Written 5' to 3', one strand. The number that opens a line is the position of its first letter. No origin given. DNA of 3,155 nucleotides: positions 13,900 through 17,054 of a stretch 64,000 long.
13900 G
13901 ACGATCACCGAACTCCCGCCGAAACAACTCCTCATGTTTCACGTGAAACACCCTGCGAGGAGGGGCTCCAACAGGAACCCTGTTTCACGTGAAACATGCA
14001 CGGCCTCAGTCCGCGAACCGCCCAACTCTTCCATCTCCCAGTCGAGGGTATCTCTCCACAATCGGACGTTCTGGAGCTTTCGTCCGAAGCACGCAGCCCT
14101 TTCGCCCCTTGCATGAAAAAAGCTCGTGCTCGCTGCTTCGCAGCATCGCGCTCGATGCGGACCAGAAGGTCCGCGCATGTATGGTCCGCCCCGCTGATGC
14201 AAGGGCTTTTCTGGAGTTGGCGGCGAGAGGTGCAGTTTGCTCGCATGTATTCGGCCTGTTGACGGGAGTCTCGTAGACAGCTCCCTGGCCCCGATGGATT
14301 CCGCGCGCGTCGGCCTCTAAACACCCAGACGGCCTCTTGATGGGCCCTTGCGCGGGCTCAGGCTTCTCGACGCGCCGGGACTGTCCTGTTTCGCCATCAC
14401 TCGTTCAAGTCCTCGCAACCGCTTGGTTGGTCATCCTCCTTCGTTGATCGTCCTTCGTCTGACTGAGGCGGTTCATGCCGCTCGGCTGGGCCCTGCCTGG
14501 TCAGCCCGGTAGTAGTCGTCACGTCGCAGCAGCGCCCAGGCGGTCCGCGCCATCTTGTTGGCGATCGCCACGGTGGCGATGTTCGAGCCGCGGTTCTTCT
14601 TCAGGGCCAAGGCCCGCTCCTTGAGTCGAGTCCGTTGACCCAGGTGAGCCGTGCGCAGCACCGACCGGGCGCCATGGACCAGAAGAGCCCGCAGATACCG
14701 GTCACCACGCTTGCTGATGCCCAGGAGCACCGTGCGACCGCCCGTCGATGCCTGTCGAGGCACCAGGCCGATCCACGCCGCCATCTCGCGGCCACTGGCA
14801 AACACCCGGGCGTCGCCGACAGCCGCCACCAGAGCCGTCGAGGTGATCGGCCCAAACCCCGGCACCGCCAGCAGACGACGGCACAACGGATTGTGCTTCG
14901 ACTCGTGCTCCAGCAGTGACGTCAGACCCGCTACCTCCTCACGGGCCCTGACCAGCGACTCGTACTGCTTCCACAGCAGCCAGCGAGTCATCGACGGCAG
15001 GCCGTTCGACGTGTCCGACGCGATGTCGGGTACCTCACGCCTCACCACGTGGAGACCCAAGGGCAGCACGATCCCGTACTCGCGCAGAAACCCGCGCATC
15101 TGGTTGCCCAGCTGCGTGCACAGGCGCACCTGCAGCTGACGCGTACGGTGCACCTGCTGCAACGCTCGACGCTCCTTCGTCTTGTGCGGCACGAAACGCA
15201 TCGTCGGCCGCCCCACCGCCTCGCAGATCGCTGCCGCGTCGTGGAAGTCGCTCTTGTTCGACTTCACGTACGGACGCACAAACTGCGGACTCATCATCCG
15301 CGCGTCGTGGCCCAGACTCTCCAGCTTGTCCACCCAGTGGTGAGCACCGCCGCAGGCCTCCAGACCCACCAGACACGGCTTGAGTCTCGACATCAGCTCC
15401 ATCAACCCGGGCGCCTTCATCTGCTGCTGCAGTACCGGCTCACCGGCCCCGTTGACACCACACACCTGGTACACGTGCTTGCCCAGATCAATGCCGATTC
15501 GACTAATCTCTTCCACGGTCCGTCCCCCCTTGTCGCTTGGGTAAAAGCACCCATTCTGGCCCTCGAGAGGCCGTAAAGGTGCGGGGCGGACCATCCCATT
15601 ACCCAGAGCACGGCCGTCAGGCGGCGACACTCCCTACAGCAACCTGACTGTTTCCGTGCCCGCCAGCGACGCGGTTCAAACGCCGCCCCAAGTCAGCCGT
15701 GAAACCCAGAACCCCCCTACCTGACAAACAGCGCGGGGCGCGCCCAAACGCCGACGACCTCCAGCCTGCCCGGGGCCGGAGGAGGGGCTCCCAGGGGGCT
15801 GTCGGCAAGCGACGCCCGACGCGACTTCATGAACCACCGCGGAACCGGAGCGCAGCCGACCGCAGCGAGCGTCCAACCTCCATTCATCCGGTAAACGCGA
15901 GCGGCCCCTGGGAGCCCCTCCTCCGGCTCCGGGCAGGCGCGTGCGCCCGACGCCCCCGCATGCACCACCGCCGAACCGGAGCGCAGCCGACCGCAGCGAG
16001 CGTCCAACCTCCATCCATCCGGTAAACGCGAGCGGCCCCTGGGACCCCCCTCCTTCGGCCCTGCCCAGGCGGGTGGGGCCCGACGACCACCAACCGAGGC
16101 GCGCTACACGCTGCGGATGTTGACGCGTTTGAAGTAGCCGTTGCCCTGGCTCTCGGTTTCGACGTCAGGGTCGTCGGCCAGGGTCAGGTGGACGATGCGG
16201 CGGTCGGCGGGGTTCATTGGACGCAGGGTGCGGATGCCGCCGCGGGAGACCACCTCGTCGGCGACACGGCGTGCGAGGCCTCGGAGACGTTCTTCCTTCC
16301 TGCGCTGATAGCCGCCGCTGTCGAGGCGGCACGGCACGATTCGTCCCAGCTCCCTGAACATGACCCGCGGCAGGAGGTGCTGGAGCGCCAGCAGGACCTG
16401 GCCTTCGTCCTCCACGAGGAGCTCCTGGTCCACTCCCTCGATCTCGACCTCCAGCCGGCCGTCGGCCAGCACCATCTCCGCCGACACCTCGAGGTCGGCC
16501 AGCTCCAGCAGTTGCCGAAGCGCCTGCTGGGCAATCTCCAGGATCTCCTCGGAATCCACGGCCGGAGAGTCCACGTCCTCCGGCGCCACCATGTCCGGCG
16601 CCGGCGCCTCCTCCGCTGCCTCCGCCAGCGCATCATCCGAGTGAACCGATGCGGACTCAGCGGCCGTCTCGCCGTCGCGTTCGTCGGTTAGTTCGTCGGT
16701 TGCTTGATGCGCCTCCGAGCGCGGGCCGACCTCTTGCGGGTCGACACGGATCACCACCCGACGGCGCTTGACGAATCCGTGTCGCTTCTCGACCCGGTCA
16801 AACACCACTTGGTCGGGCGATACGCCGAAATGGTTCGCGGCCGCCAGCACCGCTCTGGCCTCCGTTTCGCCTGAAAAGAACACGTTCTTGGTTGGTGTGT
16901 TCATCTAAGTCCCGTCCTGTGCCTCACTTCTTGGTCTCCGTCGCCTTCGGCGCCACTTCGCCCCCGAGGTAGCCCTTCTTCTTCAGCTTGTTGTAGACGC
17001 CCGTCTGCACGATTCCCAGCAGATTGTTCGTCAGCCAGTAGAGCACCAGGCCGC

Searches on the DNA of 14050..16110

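Call 63: search_rna_families(source=window, start=14050, end=16110, threshold=evalue, max_evalue=1)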
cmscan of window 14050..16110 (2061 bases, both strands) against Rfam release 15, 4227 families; matches with E-value up to 1: 0.
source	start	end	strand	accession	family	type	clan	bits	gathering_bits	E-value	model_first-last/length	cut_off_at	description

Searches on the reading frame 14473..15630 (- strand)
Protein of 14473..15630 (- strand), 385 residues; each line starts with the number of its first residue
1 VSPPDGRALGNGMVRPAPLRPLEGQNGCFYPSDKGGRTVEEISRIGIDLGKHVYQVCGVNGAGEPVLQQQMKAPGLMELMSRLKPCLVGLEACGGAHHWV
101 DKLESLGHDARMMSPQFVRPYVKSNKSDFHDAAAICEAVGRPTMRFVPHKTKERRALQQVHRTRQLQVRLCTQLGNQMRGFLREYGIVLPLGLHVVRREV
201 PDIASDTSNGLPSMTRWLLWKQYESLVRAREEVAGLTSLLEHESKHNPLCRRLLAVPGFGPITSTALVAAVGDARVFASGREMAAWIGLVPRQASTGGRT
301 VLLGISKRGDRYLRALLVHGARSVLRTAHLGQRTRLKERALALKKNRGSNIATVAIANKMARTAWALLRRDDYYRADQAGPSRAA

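Call 15: search_protein_families(library=pfam, proteins=[window:14473-15630:-])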
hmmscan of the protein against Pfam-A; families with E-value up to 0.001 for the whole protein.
window:14473-15630:- (385 aa): 2 families
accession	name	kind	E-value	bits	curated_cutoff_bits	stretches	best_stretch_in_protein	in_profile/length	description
PF02371.22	Transposase_20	-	3.4e-22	79.1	21.3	1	250-327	1-78/87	Transposase IS116/IS110/IS902 family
PF01548.23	DEDD_Tnp_IS110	-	2.3e-15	57.2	29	1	45-185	1-153/155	Transposase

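Call 62: search_protein_families(library=ncbifam, proteins=[window:14473-15630:-], max_evalue=0.01)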
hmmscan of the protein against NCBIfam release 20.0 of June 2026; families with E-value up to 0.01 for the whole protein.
window:14473-15630:- (385 aa): 3 families
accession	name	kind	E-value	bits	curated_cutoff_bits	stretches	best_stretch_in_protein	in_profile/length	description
NF033542.1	transpos_IS110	equivalog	2.2e-93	313.1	140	1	45-371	2-341/343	IS110 family RNA-guided transposase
NF051857.1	transpos_IS110_2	equivalog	5.2e-05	22.5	180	1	71-180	39-156/393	IS110 family transposase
NF052498.1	TIGR_Tas_endo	equivalog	0.0056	16.7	100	1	229-295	49-117/215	TIGR-Tas system RNA-guided endonuclease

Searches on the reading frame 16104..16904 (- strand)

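Call 15: search_protein_families(library=pfam, proteins=[window:16104-16904:-])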
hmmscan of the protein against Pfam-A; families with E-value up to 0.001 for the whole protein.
window:16104-16904:- (266 aa): 1 family
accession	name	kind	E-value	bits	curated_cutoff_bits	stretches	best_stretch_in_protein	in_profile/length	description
PF01424.28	R3H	-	5.3e-12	46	26.8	1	206-263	2-58/60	R3H domain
